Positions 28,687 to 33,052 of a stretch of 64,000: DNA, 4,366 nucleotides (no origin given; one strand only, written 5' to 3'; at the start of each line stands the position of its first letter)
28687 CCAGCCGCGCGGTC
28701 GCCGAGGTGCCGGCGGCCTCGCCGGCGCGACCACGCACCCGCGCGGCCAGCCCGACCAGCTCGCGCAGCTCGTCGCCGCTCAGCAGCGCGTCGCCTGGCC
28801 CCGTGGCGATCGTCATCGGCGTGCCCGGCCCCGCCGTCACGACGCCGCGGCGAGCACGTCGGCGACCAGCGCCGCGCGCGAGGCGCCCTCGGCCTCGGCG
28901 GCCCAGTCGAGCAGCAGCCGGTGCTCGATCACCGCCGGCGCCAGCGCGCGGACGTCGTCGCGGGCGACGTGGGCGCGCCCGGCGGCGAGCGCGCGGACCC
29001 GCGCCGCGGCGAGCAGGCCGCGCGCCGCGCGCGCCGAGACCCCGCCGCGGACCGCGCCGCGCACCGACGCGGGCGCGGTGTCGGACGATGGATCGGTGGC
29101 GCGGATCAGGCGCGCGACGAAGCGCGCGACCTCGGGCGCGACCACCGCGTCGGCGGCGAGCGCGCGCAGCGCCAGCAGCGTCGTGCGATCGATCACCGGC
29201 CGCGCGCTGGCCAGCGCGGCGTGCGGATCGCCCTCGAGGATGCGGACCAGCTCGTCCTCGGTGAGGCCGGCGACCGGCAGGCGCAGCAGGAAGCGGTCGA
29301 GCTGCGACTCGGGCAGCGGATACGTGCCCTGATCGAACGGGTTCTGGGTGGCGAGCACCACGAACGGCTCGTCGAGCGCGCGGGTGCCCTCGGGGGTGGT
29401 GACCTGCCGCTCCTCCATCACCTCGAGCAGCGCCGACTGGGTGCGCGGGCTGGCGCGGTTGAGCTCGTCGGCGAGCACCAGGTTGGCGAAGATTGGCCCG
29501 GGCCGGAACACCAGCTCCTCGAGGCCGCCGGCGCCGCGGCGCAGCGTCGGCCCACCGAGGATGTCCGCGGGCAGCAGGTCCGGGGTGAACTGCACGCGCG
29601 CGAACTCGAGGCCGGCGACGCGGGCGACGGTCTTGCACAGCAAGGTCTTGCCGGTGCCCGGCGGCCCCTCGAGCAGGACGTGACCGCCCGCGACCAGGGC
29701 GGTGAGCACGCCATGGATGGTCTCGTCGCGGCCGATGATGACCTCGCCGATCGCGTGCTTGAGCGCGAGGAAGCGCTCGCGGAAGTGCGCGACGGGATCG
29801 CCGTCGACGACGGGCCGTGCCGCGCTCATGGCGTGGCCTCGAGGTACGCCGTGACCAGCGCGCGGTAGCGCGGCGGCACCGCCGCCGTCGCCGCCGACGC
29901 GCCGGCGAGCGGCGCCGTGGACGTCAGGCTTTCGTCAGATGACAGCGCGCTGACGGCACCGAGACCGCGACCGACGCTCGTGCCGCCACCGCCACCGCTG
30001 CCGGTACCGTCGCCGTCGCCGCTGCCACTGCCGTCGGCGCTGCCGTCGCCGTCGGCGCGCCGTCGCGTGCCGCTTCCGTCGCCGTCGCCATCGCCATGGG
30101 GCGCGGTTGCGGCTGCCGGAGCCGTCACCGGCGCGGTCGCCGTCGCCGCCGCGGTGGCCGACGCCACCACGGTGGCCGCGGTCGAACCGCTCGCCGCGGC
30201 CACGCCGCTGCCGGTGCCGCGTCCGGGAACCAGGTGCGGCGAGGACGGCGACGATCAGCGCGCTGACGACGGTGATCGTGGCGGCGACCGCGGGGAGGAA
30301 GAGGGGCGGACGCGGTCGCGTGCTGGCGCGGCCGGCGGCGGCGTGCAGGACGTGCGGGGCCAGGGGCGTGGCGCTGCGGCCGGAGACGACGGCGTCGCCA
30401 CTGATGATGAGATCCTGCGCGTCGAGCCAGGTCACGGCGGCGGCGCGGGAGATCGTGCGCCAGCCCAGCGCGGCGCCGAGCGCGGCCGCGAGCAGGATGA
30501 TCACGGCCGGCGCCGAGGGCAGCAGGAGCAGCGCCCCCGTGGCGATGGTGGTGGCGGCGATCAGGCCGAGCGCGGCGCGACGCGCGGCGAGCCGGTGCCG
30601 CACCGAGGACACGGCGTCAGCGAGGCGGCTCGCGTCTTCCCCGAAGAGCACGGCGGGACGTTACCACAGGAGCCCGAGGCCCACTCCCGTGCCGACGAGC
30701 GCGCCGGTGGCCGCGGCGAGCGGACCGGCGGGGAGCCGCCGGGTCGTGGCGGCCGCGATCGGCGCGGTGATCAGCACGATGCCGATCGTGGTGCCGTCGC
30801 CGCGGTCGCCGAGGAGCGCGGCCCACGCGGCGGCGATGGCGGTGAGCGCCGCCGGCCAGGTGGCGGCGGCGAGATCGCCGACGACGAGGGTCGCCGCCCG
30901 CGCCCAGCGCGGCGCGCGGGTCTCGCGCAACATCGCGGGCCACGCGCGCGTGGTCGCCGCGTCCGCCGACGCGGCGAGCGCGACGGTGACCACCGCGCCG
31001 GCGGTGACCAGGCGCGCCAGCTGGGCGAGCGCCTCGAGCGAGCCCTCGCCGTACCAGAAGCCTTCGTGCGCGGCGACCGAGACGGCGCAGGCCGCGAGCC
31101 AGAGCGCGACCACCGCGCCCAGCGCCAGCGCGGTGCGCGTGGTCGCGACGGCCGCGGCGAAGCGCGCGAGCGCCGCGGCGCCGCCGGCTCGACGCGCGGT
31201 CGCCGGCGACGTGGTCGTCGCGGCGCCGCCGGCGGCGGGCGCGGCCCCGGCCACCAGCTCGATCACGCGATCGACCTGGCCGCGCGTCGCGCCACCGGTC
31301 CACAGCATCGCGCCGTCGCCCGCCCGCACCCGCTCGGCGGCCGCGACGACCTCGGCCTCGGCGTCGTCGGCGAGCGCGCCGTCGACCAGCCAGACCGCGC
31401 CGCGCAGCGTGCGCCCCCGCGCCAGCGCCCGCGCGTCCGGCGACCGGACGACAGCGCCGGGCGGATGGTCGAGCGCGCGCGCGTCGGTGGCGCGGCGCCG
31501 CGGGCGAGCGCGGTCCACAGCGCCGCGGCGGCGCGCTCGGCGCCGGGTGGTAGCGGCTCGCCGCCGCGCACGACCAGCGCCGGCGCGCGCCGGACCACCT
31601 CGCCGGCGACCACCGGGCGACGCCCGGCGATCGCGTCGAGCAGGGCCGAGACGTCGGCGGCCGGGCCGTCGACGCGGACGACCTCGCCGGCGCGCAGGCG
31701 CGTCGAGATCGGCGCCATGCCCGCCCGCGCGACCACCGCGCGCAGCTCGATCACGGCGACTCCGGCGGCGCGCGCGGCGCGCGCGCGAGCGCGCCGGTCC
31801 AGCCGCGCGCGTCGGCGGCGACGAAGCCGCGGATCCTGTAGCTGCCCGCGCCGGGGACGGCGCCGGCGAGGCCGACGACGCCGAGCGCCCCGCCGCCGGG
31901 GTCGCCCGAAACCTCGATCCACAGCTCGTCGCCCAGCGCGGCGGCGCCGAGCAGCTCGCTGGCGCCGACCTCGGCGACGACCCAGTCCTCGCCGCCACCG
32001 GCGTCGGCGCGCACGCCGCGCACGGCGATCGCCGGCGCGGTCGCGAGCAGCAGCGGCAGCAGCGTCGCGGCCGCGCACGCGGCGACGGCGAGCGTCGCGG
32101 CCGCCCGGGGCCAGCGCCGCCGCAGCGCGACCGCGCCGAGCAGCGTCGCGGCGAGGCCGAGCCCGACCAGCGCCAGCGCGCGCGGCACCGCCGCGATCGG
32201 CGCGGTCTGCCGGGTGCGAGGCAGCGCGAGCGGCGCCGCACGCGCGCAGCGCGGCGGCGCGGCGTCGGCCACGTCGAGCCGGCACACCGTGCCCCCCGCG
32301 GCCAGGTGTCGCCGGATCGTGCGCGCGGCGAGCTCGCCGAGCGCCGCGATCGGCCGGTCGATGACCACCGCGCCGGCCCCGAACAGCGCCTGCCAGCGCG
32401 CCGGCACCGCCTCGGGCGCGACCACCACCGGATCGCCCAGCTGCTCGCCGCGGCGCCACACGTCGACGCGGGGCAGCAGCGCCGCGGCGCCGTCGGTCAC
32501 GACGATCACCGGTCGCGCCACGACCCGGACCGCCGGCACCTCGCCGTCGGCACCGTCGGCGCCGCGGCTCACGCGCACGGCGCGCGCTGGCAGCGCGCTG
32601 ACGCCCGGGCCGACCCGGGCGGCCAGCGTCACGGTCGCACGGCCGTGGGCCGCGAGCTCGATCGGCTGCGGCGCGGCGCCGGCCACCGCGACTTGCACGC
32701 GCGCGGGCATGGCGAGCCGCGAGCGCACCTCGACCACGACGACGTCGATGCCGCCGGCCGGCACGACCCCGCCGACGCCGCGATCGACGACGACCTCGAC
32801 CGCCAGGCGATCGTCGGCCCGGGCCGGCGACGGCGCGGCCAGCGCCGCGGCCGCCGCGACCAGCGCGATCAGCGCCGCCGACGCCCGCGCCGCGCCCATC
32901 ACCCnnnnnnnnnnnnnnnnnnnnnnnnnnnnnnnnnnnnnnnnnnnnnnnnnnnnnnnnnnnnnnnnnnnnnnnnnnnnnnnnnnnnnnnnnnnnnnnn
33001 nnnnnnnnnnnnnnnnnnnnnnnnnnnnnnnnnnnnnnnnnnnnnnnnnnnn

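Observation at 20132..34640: Extended MoxR-DUF58-vWA (Bat-like) cluster flanked upstream by a membrane-anchored terpenoid-cyclase/prenyltransferase-repeat protein and downstream by a giant PKD/FN3 MYXO-CTERM surface protein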

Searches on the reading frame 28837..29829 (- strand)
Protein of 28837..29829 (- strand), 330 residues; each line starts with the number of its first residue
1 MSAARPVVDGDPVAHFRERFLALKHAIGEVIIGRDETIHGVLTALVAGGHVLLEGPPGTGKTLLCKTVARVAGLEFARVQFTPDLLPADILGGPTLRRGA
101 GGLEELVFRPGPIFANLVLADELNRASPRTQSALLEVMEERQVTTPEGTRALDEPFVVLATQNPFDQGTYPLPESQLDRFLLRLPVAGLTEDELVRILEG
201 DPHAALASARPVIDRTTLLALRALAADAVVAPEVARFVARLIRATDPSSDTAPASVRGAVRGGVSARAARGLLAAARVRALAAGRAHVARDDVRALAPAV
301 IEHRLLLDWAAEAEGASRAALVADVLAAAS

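Call 8: search_protein_families(library=pfam, proteins=[window:28837-29829:-], max_evalue=0.01)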
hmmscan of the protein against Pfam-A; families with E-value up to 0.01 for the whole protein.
window:28837-29829:- (330 aa): 12 families
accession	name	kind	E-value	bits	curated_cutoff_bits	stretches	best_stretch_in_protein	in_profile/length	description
PF07726.17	AAA_3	-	1.4e-53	180.7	27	1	50-182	1-131/131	ATPase family associated with various cellular activities (AAA)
PF07728.20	AAA_5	-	3.4e-16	60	22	1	50-180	1-139/139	AAA domain (dynein-related subfamily)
PF20030.5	bpMoxR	-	1.9e-14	53.6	27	1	25-201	8-181/205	MoxR domain in the MoxR-vWA-beta-propeller ternary systems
PF17863.7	AAA_lid_2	-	1.9e-10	40.8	22.7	1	258-324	7-73/74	AAA lid domain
PF00004.35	AAA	-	4e-09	37.5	21.2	1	51-173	1-119/131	ATPase family associated with various cellular activities (AAA)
PF00493.29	MCM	-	6.7e-05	22.5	23.3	0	118-170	125-178/224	MCM P-loop domain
PF01078.27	Mg_chelatase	-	9.2e-05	22.4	20.3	1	32-70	6-44/207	Magnesium chelatase, subunit ChlI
PF13191.12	AAA_16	-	0.00017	22.5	32.6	1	32-73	3-49/167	AAA ATPase domain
PF07724.20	AAA_2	-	0.00033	21.2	27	0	115-150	76-111/166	AAA domain (Cdc48 subfamily)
PF05496.18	RuvB_N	-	0.00061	20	27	1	49-76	34-61/159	Holliday junction DNA helicase RuvB P-loop domain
PF00158.32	Sigma54_activat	-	0.0012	19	20.2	0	119-146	98-125/168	Sigma-54 interaction domain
PF13401.12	AAA_22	-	0.0049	17.6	27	0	49-72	6-29/130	AAA domain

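Call 9: search_protein_families(library=ncbifam, proteins=[window:28837-29829:-], max_evalue=0.1)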
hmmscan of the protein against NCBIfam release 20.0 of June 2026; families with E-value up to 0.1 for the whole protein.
window:28837-29829:- (330 aa): 37 families (the best 25 are shown)
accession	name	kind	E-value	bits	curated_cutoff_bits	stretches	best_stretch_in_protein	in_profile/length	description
NF047784.1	MadB_ATPase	equivalog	6.3e-10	38.7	475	2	117-162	141-188/298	MadB family AAA-type ATPase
TIGR02031.1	BchD-ChlD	equivalog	4.1e-07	29.1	499.55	1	51-310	19-276/608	magnesium chelatase ATPase subunit D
NF003069.1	PRK03992.1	subfamily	1.1e-05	24.8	500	1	51-79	168-196/379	proteasome-activating nucleotidase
TIGR02639.1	ClpA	equivalog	1.8e-05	23.2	993.15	1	47-163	486-605/734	ATP-dependent Clp protease ATP-binding subunit ClpA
TIGR01241.2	FtsH_fam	equivalog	2.2e-05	23.4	600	1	51-76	198-223/598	ATP-dependent zinc metalloprotease FtsH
TIGR01242.2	TIGR01242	subfamily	5.8e-05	22.2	500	1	51-79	151-179/362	proteasome-activating nucleotidase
TIGR00764.1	lon_rel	equivalog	9.4e-05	21.2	516.6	1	30-71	19-60/608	ATP-dependent protease LonB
TIGR01243.1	CDC48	subfamily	0.00012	20.6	802.65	1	51-80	490-519/733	CDC48 family AAA ATPase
TIGR02640.1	gas_vesic_GvpN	equivalog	0.00022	20.8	266.8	0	44-78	17-51/262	gas vesicle protein GvpN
TIGR00368.1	TIGR00368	hypoth_equivalog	0.00026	19.7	362.4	1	31-69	194-232/499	YifB family Mg chelatase-like AAA ATPase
NF047747.1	PrtsmActNtasePan2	equivalog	0.00033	20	700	1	49-77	186-214/397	proteasome-activating nucleotidase Pan2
NF010054.0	PRK13531.1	equivalog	0.00037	19.7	681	1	16-190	7-181/498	ATPase RavA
NF047748.1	PrtsmActNtasePan1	equivalog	0.00052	19.2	750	1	49-78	183-212/405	proteasome-activating nucleotidase Pan1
NF007365.0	PRK09862.1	equivalog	0.00065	18.4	530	1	31-68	193-230/506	YifB family Mg chelatase-like AAA ATPase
NF000868.0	PRK00080.1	equivalog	0.0011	17.9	282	1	49-78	52-81/330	Holliday junction branch migration DNA helicase RuvB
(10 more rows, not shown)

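Call 14: find_related_loci(query=window:28837-29829:-, collection=genome_contigs, flank=10000)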
Query window:28837-29829:- (330 aa) in genome_contigs; peptide patterns used: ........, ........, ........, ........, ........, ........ (x = any residue, [..] = any of these).
600 stretches matched a pattern (row limit reached: there are more); 312 encode a relative of the query (tblastn E <= 1e-3); the best 80 are kept; 80 distinct loci.
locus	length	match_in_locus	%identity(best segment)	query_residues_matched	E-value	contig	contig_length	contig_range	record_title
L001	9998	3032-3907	53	27-315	2e-89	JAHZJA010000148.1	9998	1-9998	MAG: Deltaproteobacteria bacterium isolate P_S1_bin.18 k141_200486, whole genome shotgun sequence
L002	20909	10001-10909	49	27-328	1e-80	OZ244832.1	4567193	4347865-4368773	MAG: Candidatus Aldehydirespirator sp. isolate 45bd059b-89eb-4db7-924e-096435c6defb genome assembly, chromosome: 1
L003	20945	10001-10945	47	13-326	2e-78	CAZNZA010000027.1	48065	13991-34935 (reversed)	MAG TPA_asm: uncultured Polyangiaceae bacterium isolate SRP220891_co3_396 genome assembly, contig: NODE_601_length_48065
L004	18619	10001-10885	44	16-317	4e-73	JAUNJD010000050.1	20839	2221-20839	MAG: Bacteroides sp. isolate S29M_St_41 NODE_871_length_20839_cov_10.760970, whole genome shotgun sequence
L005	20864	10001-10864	42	13-311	1e-71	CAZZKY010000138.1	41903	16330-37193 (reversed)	MAG TPA_asm: uncultured bacterium isolate binchicken_co25_44 genome assembly, contig: k141_60205, whole genome shotgun s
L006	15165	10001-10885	42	16-317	3e-71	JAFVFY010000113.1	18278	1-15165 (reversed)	MAG: Prevotella sp. isolate RGIG5135 Sheep_Abomasum-1__c247896, whole genome shotgun sequence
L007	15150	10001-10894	42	13-317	7e-71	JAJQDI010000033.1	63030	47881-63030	MAG: Bacteroides sp. isolate MI.10_1 NODE_81_length_63030_cov_30.355474, whole genome shotgun sequence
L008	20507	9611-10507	42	16-321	9e-71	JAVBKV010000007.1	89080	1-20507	MAG: Bacteroidales bacterium isolate EPI_MAG_00006 c_000011780181, whole genome shotgun sequence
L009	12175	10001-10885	43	16-317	3e-70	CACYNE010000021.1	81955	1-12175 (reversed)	MAG: uncultured Prevotellaceae bacterium isolate RUG12087 genome assembly, contig: RUG12087_asm_21, whole genome shotgun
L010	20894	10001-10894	43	13-317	1e-69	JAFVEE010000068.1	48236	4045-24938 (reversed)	MAG: Prevotella sp. isolate RGIG5089 Roe_deer_Rumen.Co__c376898, whole genome shotgun sequence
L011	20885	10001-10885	43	16-317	1e-69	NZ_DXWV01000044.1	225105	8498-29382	MAG: Bacteroides sp. isolate HRGM_Genome_3638 HRGM_Genome_3638_44, whole genome shotgun sequence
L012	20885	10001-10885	40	16-317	3e-69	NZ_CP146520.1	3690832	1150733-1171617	Segatella copri strain 1A8_2 chromosome, complete genome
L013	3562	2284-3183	40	22-328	3e-69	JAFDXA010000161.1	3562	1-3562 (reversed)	MAG: Bacteroidetes bacterium isolate SZAS-11 CK_MAG-19__161__length-3562, whole genome shotgun sequence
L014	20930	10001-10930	44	10-328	4e-69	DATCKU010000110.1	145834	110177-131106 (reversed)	MAG TPA_asm: Actinopolymorphaceae bacterium isolate SMAG_U7104 k141_449221, whole genome shotgun sequence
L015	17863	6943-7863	43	13-326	5e-69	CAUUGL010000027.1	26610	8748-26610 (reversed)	MAG TPA_asm: uncultured Alloprevotella sp. isolate ERR10228860_bin.8_MetaWRAP_v1.3_MAG genome assembly, contig: ERZ21659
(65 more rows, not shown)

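Call 16: find_encoding_contigs(protein=window:28837-29829:-, flank=10000, max_places=6)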
Protein window:28837-29829:- (330 aa): no gene with exactly this product is on record in the collection.

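Call 24: search_protein_families(library=pfam, proteins=[L003:4620-6728:+, L003:8078-9928:+, L003:11924-13804:+, L003:13726-14646:+, L003:14577-16751:+, L002:3933-6263:+, L002:6020-7171:+, L002:7168-8262:+, L002:8280-9911:+, L002:11983-16503:+], max_evalue=0.01)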
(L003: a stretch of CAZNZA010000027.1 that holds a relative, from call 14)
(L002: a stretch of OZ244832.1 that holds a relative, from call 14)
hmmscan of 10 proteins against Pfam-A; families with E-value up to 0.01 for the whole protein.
L003:4620-6728:+ (702 aa): 2 families
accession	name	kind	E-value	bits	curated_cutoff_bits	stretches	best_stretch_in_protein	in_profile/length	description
PF13307.12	Helicase_C_2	-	1.9e-40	139.1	25.3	1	519-684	3-168/170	Helicase C-terminal domain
PF00270.35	DEAD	-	1e-11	45.3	26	1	60-127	5-76/167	DEAD/DEAH box helicase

L003:8078-9928:+ (616 aa): 0 families

L003:11924-13804:+ (626 aa): 5 families
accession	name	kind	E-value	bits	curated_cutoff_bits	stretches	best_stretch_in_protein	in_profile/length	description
PF13519.12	VWA_2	-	2.2e-18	67.2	27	1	94-197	1-106/107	von Willebrand factor type A domain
PF00092.34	VWA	-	2.1e-09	38.3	23.8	1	93-223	1-140/174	von Willebrand factor type A domain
PF13768.12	VWA_3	-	5.9e-09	36.6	27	1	93-213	2-122/155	von Willebrand factor type A domain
PF07584.16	BatA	-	7e-08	33.2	25.9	1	11-82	8-77/77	Aerotolerance regulator N-terminal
PF05762.20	VWA_CoxE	-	4.3e-05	23.5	26.4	1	92-216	57-178/222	VWA domain containing CoxE-like protein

L003:13726-14646:+ (306 aa): 1 family
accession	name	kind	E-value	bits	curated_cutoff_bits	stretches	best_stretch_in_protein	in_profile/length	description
PF13519.12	VWA_2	-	4.9e-05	24.3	27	1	133-241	1-90/107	von Willebrand factor type A domain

L003:14577-16751:+ (724 aa): 8 families
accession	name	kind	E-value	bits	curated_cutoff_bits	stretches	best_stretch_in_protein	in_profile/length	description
PF00092.34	VWA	-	4.4e-24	86.1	23.8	1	274-434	3-173/174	von Willebrand factor type A domain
PF13519.12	VWA_2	-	1.8e-14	54.7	27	1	273-374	1-106/107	von Willebrand factor type A domain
PF07090.17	GATase1_like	-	4.1e-14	53.2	27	2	169-300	31-183/247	Putative glutamine amidotransferase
PF13768.12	VWA_3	-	6.2e-14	52.8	27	1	274-421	4-154/155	von Willebrand factor type A domain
PF10138.15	vWA-TerF-like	-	3.5e-06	27.8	29.4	1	272-404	3-145/200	vWA found in TerF C terminus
PF09967.15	DUF2201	-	1.4e-05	25.6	26.4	1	273-378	1-93/123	VWA-like domain (DUF2201)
PF24157.1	DUF7408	-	0.00012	22.5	27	0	168-260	9-89/174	Domain of unknown function (DUF7408)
PF05762.20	VWA_CoxE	-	0.0039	17.1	26.4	0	269-395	55-182/222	VWA domain containing CoxE-like protein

L002:3933-6263:+ (776 aa): 0 families

L002:6020-7171:+ (383 aa): 4 families
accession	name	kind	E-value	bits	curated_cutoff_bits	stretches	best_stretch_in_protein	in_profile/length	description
PF00005.33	ABC_tran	-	3.1e-27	96.3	25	1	114-256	2-136/137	ABC transporter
PF13304.12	AAA_21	-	2.1e-14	54.7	27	2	219-289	228-301/304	AAA domain, putative AbiEii toxin, Type IV TA system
PF02463.25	SMC_N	-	0.00045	20.1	40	0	125-150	26-51/220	RecF/RecN/SMC N terminal domain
PF13401.12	AAA_22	-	0.0028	18.4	27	0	128-272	10-109/130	AAA domain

L002:7168-8262:+ (364 aa): 2 families
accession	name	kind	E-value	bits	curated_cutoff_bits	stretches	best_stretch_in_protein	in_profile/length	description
PF12698.13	ABC2_membrane_3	-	5e-08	32.9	31.6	1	70-233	160-311/347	ABC-2 family transporter protein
PF12679.13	ABC2_membrane_2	-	8.7e-07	28.9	27.2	1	11-197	3-197/283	ABC-2 family transporter protein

L002:8280-9911:+ (543 aa): 0 families

L002:11983-16503:+ (1506 aa): 4 families
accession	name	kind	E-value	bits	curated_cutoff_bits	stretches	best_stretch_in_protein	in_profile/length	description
PF13519.12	VWA_2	-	1.9e-29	102.9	27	3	632-727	1-106/107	von Willebrand factor type A domain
PF00092.34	VWA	-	3.7e-17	63.5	23.8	2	974-1152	3-172/174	von Willebrand factor type A domain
PF07090.17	GATase1_like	-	2.3e-10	40.9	27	1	1165-1254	151-242/247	Putative glutamine amidotransferase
PF07584.16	BatA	-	7.3e-10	39.6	25.9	1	1-78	1-77/77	Aerotolerance regulator N-terminal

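Call 90: search_protein_families(library=padloc, proteins=[window:28837-29829:-], max_evalue=0.001)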
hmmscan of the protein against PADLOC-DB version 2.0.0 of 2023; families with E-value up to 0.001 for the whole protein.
window:28837-29829:- (330 aa): 3 families
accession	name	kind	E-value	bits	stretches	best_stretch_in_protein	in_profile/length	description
PDLC04140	mad8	-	6.8e-06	23.8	1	26-76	5-57/314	mads_8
PDLC04232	IetA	-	0.00024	18.6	0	50-81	118-149/330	-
PDLC00915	TRIP13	-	0.00052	17.5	0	48-73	63-88/302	TRIP13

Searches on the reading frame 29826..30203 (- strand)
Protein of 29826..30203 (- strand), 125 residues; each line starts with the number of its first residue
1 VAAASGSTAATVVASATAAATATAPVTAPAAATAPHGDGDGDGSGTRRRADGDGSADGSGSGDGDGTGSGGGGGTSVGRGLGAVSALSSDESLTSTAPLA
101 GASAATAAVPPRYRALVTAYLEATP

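Call 8: search_protein_families(library=pfam, proteins=[window:29826-30203:-], max_evalue=0.01)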
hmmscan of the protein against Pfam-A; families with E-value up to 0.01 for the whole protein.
window:29826-30203:- (125 aa): 1 family
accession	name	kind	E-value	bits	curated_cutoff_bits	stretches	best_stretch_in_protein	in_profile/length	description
PF22807.2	TrAA12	-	0.00076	18.3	30.9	1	36-104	386-452/463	TrAA12-like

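Call 9: search_protein_families(library=ncbifam, proteins=[window:29826-30203:-], max_evalue=0.1)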
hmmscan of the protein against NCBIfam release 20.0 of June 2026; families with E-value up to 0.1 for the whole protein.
window:29826-30203:- (125 aa): 0 families

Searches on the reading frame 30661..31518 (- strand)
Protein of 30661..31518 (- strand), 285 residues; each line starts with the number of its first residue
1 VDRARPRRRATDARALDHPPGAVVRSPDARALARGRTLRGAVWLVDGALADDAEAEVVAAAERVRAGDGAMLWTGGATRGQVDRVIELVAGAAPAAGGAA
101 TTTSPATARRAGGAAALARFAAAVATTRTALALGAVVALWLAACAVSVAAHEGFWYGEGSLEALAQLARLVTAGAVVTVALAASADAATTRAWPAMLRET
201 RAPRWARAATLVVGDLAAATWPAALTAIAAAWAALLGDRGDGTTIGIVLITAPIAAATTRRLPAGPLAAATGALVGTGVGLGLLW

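Call 8: search_protein_families(library=pfam, proteins=[window:30661-31518:-], max_evalue=0.01)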
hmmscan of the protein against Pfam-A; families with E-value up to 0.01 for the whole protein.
window:30661-31518:- (285 aa): 0 families

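Call 9: search_protein_families(library=ncbifam, proteins=[window:30661-31518:-], max_evalue=0.1)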
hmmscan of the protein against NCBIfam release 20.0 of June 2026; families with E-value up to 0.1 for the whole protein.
window:30661-31518:- (285 aa): 1 family
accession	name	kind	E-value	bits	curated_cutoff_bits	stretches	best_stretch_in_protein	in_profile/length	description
NF007861.0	PRK10573.1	equivalog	0.047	12.7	401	1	149-200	50-101/401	protein transport protein HofC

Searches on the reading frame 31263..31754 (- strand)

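Call 8: search_protein_families(library=pfam, proteins=[window:31263-31754:-], max_evalue=0.01)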
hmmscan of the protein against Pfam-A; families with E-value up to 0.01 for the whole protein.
window:31263-31754:- (163 aa): 0 families

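Call 9: search_protein_families(library=ncbifam, proteins=[window:31263-31754:-], max_evalue=0.1)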
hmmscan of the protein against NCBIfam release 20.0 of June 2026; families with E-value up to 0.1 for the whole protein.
window:31263-31754:- (163 aa): 1 family
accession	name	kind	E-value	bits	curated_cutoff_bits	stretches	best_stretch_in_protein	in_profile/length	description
NF002981.0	PRK03695.1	equivalog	0.045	13.1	281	1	1-53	4-56/253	vitamin B12 ABC transporter ATP-binding protein BtuD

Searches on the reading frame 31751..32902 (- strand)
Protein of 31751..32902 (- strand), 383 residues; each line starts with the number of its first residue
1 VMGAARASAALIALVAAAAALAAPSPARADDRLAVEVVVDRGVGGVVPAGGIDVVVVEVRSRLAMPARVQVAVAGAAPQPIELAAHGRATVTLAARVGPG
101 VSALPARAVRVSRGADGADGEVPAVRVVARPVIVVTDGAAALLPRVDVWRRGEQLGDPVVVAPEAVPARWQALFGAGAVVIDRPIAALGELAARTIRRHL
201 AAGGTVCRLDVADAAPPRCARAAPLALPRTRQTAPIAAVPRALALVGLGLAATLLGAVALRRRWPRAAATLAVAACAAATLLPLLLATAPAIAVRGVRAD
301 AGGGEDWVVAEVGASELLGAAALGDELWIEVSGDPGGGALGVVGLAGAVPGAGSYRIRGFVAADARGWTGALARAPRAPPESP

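Call 7: search_protein_families(library=pfam, proteins=[window:31751-32902:-], max_evalue=0.01)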
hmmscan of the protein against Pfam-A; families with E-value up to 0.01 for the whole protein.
window:31751-32902:- (383 aa): 0 families

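Call 10: search_protein_families(library=ncbifam, proteins=[window:31751-32902:-], max_evalue=0.1)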
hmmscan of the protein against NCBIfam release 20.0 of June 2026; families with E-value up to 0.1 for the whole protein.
window:31751-32902:- (383 aa): 0 families
